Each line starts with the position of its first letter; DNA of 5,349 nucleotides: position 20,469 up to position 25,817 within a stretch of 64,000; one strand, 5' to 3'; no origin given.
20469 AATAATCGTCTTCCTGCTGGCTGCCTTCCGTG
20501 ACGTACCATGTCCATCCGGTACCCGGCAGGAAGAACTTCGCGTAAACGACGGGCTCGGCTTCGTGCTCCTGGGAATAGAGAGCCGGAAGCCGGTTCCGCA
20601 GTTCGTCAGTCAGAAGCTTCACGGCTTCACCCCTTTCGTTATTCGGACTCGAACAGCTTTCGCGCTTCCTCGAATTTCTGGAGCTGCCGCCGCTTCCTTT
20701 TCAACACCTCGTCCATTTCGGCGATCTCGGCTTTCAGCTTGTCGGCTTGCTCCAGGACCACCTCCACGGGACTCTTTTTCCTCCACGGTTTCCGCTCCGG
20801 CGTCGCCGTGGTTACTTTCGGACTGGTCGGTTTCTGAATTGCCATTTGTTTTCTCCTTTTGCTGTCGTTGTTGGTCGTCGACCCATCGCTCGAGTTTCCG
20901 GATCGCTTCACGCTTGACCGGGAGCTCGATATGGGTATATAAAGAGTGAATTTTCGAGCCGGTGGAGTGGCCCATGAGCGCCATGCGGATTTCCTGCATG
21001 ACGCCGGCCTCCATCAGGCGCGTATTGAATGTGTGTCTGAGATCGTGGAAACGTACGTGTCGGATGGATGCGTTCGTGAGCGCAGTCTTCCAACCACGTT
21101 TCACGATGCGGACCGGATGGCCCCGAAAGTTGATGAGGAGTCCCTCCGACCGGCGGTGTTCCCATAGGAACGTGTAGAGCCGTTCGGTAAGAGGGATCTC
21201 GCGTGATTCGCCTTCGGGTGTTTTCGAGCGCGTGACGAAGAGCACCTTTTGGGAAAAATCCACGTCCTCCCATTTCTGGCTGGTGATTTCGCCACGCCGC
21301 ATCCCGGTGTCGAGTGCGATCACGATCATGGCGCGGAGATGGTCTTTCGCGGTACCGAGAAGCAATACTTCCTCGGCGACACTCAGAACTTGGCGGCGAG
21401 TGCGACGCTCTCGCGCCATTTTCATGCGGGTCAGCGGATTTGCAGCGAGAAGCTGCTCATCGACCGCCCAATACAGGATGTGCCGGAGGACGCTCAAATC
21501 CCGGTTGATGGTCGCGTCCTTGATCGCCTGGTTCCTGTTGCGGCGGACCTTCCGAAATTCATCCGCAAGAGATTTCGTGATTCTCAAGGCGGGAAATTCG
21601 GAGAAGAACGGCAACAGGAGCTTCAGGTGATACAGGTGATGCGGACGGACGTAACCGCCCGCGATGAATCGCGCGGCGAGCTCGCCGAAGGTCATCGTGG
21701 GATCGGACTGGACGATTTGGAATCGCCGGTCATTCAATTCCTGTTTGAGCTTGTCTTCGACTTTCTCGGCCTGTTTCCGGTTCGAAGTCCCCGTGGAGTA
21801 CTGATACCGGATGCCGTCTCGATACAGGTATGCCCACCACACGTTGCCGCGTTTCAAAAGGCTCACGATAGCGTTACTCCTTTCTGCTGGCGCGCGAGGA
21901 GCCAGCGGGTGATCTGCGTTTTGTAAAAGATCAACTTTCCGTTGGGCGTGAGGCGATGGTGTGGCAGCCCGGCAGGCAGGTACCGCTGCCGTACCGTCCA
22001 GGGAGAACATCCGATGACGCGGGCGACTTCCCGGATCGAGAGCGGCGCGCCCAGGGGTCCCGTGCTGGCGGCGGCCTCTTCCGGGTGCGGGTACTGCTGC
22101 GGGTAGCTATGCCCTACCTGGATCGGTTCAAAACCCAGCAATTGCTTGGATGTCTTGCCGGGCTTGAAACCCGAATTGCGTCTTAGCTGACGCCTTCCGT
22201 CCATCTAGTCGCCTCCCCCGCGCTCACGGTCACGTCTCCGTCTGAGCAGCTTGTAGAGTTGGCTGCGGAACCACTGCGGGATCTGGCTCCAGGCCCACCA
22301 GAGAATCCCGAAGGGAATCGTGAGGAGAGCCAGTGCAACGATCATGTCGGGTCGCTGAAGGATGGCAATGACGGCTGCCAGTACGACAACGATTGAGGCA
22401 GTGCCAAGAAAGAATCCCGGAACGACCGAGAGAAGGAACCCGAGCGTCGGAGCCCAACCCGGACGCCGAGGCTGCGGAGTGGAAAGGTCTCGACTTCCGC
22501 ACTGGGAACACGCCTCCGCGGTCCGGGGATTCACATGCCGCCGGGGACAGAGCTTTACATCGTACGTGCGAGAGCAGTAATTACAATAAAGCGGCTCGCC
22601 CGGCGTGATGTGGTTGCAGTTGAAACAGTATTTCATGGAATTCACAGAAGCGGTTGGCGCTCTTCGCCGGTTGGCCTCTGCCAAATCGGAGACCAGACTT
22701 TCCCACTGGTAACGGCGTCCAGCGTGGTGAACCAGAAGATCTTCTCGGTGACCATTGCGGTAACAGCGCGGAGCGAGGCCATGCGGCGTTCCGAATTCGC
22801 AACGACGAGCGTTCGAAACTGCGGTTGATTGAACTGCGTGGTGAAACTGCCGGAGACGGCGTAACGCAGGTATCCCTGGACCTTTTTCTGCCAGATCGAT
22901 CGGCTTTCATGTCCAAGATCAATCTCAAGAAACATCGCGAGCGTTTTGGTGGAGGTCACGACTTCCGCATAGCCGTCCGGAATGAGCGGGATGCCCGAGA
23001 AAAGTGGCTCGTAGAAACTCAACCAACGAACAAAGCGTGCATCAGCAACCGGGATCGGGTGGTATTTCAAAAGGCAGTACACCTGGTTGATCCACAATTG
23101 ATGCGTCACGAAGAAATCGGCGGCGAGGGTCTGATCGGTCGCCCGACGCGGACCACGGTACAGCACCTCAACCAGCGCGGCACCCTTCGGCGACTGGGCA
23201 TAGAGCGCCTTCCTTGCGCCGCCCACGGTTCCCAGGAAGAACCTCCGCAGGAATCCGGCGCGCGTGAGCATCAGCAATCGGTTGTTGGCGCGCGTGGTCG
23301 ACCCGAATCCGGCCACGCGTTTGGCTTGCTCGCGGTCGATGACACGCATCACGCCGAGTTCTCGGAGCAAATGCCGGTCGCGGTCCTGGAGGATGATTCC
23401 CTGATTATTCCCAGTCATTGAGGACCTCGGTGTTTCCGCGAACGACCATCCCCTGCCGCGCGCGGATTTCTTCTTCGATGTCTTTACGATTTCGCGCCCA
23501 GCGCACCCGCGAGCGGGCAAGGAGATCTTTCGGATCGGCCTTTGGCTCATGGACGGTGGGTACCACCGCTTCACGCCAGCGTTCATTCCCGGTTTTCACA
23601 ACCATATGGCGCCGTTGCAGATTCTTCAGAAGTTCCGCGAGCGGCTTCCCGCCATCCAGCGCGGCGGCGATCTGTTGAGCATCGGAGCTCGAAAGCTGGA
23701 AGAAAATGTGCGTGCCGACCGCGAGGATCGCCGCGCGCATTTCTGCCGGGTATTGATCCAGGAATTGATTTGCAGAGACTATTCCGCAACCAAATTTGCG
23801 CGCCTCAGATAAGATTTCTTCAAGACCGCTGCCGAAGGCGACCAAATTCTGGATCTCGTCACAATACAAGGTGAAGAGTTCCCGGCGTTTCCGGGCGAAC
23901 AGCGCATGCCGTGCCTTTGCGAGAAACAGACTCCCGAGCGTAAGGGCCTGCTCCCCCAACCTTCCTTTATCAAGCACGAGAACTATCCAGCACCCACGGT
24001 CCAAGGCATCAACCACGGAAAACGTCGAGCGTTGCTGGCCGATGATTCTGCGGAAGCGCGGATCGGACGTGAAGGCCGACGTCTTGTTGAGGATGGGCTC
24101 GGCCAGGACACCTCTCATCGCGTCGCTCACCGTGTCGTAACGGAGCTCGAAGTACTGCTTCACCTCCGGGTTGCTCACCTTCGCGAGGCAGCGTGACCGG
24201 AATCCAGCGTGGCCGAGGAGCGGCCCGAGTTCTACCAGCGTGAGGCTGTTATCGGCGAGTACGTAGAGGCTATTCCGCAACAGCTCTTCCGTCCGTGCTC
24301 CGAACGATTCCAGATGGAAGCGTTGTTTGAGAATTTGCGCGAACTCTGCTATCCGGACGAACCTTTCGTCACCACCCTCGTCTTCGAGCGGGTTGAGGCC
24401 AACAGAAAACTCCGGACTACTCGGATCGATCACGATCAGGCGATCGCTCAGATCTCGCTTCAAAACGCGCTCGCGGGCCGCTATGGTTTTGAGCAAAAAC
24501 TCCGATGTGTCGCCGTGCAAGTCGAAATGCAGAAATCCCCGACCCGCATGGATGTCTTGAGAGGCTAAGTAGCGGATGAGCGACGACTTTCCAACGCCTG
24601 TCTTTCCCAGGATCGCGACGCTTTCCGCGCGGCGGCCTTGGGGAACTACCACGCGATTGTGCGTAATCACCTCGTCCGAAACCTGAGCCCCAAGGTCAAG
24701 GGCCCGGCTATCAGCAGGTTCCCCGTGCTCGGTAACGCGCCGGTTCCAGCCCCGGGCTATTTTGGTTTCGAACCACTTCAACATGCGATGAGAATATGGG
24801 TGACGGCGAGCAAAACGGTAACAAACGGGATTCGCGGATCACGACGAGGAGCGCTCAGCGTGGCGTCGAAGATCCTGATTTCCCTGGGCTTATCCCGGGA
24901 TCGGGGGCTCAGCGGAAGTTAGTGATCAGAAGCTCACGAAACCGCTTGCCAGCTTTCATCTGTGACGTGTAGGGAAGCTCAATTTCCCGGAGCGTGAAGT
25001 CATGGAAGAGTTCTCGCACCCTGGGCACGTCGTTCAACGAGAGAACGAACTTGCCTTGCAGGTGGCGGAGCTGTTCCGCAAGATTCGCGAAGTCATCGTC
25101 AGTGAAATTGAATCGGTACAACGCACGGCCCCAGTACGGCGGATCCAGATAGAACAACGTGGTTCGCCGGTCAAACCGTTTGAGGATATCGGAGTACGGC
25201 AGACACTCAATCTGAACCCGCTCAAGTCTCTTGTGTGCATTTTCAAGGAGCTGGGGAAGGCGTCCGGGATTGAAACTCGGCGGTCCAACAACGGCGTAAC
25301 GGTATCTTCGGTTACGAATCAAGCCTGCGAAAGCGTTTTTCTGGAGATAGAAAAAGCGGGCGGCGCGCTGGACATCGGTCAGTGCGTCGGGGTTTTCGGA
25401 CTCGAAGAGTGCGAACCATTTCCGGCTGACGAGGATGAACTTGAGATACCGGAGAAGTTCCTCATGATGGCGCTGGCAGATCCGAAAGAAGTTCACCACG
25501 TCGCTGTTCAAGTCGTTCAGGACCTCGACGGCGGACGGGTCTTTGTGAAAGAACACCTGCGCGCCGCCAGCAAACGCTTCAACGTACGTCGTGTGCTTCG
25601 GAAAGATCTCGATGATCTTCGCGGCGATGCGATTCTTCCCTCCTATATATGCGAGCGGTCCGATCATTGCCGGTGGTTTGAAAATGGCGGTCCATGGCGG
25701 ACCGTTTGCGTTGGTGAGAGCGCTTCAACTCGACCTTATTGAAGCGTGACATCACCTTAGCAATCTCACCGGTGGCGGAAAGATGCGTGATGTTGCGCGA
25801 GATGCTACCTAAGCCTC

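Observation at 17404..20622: Second, integrase-linked Ubl / E2-like / JAB / minimal-E1 cassette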

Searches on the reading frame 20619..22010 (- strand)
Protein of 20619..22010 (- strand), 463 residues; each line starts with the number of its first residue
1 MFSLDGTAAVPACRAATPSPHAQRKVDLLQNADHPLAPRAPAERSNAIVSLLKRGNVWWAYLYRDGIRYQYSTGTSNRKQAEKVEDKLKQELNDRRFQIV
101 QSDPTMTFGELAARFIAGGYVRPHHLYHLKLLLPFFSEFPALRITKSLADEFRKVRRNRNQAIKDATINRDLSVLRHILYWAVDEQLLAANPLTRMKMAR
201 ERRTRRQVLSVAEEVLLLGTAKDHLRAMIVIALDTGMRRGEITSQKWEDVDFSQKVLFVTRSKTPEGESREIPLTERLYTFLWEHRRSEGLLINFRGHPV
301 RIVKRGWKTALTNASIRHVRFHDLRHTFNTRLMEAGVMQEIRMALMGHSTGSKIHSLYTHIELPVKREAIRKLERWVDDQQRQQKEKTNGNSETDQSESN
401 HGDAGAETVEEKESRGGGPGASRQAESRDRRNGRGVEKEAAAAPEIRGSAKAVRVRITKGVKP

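Call 3: search_protein_families(library=pfam, max_evalue=0.1, proteins=[window:20619-22010:-])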
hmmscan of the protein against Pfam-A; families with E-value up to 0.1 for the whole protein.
window:20619-22010:- (463 aa): 4 families
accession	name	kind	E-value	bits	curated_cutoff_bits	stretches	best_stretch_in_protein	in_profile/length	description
PF00589.27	Phage_integrase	-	2.8e-23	83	27.1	1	215-361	9-168/172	Phage integrase family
PF13102.12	Phage_int_SAM_5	-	0.017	15.9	22.3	1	142-194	44-94/98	Phage integrase SAM-like domain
PF24382.1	DUF7538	-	0.055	13.8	27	0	5-33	47-75/83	Family of unknown function (DUF7538)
PF13373.11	Dsc3_C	-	0.079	13.6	25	0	362-409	38-84/145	DSC E3 ubiquitin ligase complex subunit 3, C-terminal domain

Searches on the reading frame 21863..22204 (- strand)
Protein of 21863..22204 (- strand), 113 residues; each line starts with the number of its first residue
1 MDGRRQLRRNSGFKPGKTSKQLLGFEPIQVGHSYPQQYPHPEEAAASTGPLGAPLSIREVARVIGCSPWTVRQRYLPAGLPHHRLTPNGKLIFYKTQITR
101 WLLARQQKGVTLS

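Call 3: search_protein_families(library=pfam, max_evalue=0.1, proteins=[window:21863-22204:-])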
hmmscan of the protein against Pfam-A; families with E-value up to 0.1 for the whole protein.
window:21863-22204:- (113 aa): 5 families
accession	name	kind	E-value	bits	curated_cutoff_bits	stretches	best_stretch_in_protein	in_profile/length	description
PF13404.12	HTH_AsnC-type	-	0.0092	16.2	27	1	53-75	16-38/42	AsnC-type helix-turn-helix domain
PF13542.12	HTH_Tnp_ISL3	-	0.014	15.3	27.4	1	56-75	28-47/51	Helix-turn-helix domain of transposase family ISL3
PF12728.13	HTH_17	-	0.025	15.3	27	1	55-105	2-50/51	Helix-turn-helix domain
PF05344.16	DUF746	-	0.05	14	26.9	1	51-74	9-32/64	Domain of Unknown Function (DUF746)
PF13936.12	HTH_38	-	0.068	13.4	27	0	55-71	21-37/44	Helix-turn-helix domain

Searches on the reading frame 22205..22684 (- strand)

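Call 3: search_protein_families(library=pfam, max_evalue=0.1, proteins=[window:22205-22684:-])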
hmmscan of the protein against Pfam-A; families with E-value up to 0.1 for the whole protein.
window:22205-22684:- (159 aa): 1 family
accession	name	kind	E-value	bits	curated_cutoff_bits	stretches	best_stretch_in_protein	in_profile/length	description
PF12773.13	DZR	-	0.00061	20.3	27.3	1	20-63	1-45/45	Double zinc ribbon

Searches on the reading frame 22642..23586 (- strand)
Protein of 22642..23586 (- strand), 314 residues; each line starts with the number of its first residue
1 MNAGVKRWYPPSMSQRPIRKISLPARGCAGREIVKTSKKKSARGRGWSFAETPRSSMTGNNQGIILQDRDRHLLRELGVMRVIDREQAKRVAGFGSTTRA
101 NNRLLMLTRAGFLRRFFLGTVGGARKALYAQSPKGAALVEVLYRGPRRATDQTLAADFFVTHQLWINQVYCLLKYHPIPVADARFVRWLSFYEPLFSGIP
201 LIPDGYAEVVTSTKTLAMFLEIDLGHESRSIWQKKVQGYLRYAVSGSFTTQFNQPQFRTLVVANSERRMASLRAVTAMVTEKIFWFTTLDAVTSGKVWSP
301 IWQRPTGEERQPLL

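Call 3: search_protein_families(library=pfam, max_evalue=0.1, proteins=[window:22642-23586:-])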
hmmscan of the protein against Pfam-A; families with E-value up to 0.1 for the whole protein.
window:22642-23586:- (314 aa): 1 family
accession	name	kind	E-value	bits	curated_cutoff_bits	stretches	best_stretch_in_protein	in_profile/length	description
PF13814.12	Replic_Relax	-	2.7e-18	67.2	25.3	1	74-249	1-182/191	Replication-relaxation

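Call 99: search_protein_families(library=phrogs, max_evalue=0.01, proteins=[window:22642-23586:-])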
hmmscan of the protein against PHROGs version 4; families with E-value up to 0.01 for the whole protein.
window:22642-23586:- (314 aa): 2 families
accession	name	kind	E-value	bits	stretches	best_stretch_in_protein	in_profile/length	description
phrog_9381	-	DNA, RNA and nucleotide metabolism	1e-15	58.9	1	64-276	27-256/288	replication initiation by nicking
phrog_2190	-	DNA, RNA and nucleotide metabolism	0.00047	21.1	0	67-286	2-193/197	replication initiation protein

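Call 100: search_protein_families(library=ncbifam, max_evalue=0.01, proteins=[window:22642-23586:-])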
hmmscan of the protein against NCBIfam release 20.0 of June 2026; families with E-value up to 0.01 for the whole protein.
window:22642-23586:- (314 aa): 0 families

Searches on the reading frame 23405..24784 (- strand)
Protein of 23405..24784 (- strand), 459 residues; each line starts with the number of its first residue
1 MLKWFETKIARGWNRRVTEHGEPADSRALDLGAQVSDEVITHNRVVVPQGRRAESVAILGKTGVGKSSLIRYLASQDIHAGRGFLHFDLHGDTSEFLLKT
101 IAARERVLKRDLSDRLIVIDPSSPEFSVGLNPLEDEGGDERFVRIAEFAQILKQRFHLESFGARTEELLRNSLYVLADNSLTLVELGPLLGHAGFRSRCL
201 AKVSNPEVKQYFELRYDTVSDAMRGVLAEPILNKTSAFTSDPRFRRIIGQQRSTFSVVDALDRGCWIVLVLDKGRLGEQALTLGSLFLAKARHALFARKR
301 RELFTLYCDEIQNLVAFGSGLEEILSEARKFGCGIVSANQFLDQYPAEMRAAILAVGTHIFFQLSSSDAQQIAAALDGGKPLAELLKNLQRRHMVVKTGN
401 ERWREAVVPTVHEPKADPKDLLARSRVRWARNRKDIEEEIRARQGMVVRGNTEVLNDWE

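Call 12: search_protein_families(library=pfam, max_evalue=0.001, proteins=[window:23405-24784:-])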
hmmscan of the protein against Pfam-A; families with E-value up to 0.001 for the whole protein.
window:23405-24784:- (459 aa): 4 families
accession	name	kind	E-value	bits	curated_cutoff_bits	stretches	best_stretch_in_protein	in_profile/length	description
PF01935.23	DUF87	-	5.5e-06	27.1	23.2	1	55-131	25-90/220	Helicase HerA, central domain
PF10412.15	TrwB_AAD_bind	-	1e-05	25.1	20.5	0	250-382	187-328/387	Type IV secretion-system coupling protein DNA-binding domain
PF13191.12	AAA_16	-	1.4e-05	26.1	32.6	1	49-154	21-122/167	AAA ATPase domain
PF13401.12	AAA_22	-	0.00013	22.7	27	0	52-94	4-47/130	AAA domain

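Call 99: search_protein_families(library=phrogs, max_evalue=0.01, proteins=[window:23405-24784:-])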
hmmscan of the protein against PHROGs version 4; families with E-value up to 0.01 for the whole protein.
window:23405-24784:- (459 aa): 3 families
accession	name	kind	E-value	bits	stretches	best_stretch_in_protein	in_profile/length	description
phrog_5156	-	unknown function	3.6e-26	92.5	1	55-440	413-804/824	-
phrog_7035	-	unknown function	1.3e-12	47.9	1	215-401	391-596/969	-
phrog_2666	-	head and packaging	4.2e-09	36.6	1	41-95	309-363/555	terminase large subunit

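Call 100: search_protein_families(library=ncbifam, max_evalue=0.01, proteins=[window:23405-24784:-])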
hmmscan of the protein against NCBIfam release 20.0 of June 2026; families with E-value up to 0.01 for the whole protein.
window:23405-24784:- (459 aa): 11 families
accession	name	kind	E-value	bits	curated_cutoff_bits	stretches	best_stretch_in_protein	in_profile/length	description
TIGR03743.1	SXT_TraD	subfamily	6.8e-08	31.4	366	1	41-134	163-252/636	conjugative transfer system coupling protein TraD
TIGR03754.1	conj_TOL_TraD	equivalog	1.3e-07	30.5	647.55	1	43-153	170-270/643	type IV conjugative transfer system coupling protein TraD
TIGR02759.1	TraD_Ftype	equivalog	0.00014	20.7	521.35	1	305-379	410-488/566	type IV conjugative transfer system coupling protein TraD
NF010254.0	PRK13700.1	subfamily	0.00032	19.3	1221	1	299-379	415-499/735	F-type conjugal transfer protein TraD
TIGR00929.1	VirB4_CagE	subfamily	0.0019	16.5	643.1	0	302-401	634-741/792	VirB4 family type IV secretion/conjugal transfer ATPase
NF053655.1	CedD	equivalog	0.0021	16.8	600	0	55-100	223-268/527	DNA-translocating ATPase CedD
NF000355.4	ribo_prot_ABC_F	equivalog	0.0048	15.8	380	1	51-77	337-363/499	ribosomal protection-like ABC-F family protein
NF008364.0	PRK11160.1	equivalog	0.0051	15.5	630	1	52-75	365-388/575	heme ABC transporter ATP-binding protein/permease CydC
NF010068.0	PRK13548.1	equivalog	0.0073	15.4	261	0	51-108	29-84/261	heme ABC transporter ATP-binding protein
TIGR02928.1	TIGR02928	subfamily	0.0087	15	181.3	0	48-75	35-62/366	orc1/cdc6 family replication initiation protein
NF007739.0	PRK10419.1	subfamily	0.0096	15.5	354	0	51-74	36-59/268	nickel ABC transporter ATP-binding protein NikE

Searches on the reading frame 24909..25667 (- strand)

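Call 12: search_protein_families(library=pfam, max_evalue=0.001, proteins=[window:24909-25667:-])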
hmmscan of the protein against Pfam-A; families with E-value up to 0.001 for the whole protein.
window:24909-25667:- (252 aa): 1 family
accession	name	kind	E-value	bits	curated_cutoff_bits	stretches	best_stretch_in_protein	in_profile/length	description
PF02086.21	MethyltransfD12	-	2.3e-33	116.4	22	1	7-230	1-248/253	D12 class N6 adenine-specific DNA methyltransferase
